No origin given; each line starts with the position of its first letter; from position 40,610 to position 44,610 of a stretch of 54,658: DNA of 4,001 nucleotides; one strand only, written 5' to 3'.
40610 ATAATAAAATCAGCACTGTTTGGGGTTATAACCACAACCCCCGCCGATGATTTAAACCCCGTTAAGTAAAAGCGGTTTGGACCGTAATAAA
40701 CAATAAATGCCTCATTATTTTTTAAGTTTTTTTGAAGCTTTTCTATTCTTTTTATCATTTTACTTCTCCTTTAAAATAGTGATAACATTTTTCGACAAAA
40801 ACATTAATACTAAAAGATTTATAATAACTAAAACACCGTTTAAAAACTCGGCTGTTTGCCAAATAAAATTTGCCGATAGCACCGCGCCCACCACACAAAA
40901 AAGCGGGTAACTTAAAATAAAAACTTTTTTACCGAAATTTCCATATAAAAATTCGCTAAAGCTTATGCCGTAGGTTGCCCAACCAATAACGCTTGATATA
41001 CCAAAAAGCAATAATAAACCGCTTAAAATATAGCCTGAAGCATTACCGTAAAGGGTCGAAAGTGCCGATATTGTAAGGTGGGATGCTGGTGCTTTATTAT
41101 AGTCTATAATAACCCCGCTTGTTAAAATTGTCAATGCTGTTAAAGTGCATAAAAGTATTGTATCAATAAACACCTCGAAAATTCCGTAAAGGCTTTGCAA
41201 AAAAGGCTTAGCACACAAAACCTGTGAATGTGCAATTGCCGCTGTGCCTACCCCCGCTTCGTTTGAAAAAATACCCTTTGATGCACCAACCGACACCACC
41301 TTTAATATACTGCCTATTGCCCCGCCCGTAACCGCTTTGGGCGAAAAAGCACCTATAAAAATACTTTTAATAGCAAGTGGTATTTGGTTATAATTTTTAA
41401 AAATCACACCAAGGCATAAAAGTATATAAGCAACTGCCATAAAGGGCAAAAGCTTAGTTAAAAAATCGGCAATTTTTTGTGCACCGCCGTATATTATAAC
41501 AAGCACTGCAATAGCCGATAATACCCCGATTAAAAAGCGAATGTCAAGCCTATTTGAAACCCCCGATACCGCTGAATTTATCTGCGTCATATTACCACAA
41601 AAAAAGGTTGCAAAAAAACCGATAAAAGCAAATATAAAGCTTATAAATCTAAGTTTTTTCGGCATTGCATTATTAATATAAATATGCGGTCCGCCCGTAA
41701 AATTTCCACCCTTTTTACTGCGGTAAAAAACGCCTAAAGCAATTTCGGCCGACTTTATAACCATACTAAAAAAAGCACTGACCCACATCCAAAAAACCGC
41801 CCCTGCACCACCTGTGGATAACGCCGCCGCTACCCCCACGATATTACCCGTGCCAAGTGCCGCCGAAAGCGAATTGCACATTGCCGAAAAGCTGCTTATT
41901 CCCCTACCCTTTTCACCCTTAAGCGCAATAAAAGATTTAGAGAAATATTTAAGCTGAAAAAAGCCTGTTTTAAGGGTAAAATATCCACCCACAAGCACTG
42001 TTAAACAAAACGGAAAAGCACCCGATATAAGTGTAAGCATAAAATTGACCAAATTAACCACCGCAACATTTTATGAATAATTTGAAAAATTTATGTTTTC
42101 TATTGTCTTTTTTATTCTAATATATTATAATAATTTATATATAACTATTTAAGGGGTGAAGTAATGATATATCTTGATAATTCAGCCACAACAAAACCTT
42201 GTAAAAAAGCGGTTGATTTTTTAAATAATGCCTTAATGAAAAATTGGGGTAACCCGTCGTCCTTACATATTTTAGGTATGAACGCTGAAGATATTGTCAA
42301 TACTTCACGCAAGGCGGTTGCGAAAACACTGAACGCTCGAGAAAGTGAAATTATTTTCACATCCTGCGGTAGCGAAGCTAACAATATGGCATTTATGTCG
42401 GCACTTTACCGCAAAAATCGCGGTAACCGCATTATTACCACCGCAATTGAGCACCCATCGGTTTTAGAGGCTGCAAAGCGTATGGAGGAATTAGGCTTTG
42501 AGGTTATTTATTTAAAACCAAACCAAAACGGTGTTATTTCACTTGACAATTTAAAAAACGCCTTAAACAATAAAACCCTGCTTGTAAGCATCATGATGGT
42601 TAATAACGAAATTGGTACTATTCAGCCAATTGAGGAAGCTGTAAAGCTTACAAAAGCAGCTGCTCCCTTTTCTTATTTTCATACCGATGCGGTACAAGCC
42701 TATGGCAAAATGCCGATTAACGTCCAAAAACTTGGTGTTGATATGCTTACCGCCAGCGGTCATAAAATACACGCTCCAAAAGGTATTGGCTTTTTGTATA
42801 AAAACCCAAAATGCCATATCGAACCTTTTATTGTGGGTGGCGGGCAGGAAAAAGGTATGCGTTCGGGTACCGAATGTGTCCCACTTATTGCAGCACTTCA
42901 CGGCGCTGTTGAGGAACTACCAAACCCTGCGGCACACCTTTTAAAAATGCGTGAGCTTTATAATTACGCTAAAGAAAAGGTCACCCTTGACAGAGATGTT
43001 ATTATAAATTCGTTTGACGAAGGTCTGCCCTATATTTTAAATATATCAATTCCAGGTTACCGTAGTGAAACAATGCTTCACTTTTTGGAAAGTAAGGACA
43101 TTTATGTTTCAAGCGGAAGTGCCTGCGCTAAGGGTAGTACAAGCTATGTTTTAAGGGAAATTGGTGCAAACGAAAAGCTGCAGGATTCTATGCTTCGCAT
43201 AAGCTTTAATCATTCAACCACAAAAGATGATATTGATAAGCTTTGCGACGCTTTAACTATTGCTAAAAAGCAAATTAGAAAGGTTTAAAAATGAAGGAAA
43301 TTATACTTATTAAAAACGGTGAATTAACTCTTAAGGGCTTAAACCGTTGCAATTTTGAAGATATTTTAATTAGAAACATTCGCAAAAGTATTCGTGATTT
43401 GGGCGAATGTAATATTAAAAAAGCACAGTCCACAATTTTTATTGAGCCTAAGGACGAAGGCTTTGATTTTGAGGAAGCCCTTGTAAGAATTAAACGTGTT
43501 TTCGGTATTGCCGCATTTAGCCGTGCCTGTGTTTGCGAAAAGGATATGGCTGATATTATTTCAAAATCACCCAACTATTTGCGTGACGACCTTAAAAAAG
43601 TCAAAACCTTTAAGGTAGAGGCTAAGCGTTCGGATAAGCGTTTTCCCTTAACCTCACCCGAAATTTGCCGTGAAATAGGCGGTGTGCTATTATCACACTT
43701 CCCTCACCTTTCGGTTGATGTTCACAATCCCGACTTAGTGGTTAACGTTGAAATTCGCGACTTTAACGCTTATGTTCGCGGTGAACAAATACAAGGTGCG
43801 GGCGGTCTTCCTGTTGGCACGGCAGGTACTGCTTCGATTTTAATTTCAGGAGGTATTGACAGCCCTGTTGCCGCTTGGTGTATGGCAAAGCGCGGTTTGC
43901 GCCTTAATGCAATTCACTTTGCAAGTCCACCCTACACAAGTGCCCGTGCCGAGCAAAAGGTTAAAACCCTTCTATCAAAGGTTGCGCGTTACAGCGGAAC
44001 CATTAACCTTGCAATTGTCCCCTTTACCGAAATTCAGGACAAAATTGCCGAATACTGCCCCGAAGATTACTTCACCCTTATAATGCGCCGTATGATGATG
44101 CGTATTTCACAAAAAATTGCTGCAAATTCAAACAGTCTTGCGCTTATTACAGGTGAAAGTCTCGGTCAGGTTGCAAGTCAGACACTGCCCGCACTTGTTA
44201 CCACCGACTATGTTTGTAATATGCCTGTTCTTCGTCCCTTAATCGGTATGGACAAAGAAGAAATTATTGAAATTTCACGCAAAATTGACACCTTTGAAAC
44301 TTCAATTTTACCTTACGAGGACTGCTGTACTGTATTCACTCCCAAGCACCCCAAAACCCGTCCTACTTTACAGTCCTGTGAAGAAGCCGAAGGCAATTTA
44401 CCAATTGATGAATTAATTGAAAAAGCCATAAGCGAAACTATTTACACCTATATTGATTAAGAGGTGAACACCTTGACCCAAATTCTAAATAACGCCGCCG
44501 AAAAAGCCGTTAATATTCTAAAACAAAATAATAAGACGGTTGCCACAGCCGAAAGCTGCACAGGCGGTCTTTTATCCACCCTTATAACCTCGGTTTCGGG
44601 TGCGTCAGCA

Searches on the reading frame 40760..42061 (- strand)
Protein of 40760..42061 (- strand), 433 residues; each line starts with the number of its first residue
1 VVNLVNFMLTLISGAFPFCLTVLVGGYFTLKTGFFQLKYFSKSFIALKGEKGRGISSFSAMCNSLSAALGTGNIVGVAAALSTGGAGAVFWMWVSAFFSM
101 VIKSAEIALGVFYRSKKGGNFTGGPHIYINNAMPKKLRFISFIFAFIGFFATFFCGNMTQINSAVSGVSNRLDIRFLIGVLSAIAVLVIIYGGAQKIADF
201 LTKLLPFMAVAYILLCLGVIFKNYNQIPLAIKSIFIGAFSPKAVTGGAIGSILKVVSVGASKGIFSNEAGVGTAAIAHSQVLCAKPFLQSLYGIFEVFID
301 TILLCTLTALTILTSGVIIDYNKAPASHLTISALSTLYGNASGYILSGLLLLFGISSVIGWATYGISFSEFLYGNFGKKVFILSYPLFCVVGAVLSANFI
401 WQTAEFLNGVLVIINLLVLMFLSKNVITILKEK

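Call 37: search_protein_families(library=pfam, max_evalue=1e-8, proteins=[window:40760-42061:-])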
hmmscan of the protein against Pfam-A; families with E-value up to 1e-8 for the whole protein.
window:40760-42061:- (433 aa): 1 family
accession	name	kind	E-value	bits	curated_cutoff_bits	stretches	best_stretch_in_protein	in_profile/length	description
PF01235.23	Na_Ala_symp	-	2.6e-97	327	24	1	50-431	8-377/392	Sodium:alanine symporter family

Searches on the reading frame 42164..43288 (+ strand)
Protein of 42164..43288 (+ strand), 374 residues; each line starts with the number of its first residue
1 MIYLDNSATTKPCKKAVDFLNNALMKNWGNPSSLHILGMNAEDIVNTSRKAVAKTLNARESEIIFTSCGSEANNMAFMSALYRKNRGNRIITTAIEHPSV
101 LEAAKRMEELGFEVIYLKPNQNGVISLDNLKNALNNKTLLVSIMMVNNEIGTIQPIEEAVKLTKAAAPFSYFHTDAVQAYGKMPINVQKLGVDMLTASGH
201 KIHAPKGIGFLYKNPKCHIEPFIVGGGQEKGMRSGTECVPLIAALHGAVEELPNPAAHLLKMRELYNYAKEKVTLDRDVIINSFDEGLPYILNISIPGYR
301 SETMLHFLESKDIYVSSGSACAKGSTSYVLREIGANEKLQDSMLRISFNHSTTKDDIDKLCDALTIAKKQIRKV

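Call 37: search_protein_families(library=pfam, max_evalue=1e-8, proteins=[window:42164-43288:+])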
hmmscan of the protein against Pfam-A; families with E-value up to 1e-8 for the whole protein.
window:42164-43288:+ (374 aa): 1 family
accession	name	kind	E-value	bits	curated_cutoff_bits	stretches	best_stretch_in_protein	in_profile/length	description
PF00266.25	Aminotran_5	-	1.9e-74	251.3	21.5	1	2-360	1-371/371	Aminotransferase class-V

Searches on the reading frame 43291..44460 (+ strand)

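Call 37: search_protein_families(library=pfam, max_evalue=1e-8, proteins=[window:43291-44460:+])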
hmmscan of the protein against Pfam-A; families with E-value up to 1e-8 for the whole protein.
window:43291-44460:+ (389 aa): 3 families
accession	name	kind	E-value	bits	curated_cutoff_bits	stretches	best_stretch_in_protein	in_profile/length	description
PF02568.20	ThiI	-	1.7e-67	227.3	20.5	1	176-370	1-195/197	Thiamine biosynthesis protein (ThiI)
PF22025.1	ThiI_fer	-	3.2e-22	79.2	25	1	4-77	1-72/72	ThiI ferredoxin-like domain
PF02926.22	THUMP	-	4.2e-18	66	20.6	1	83-162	1-81/84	THUMP domain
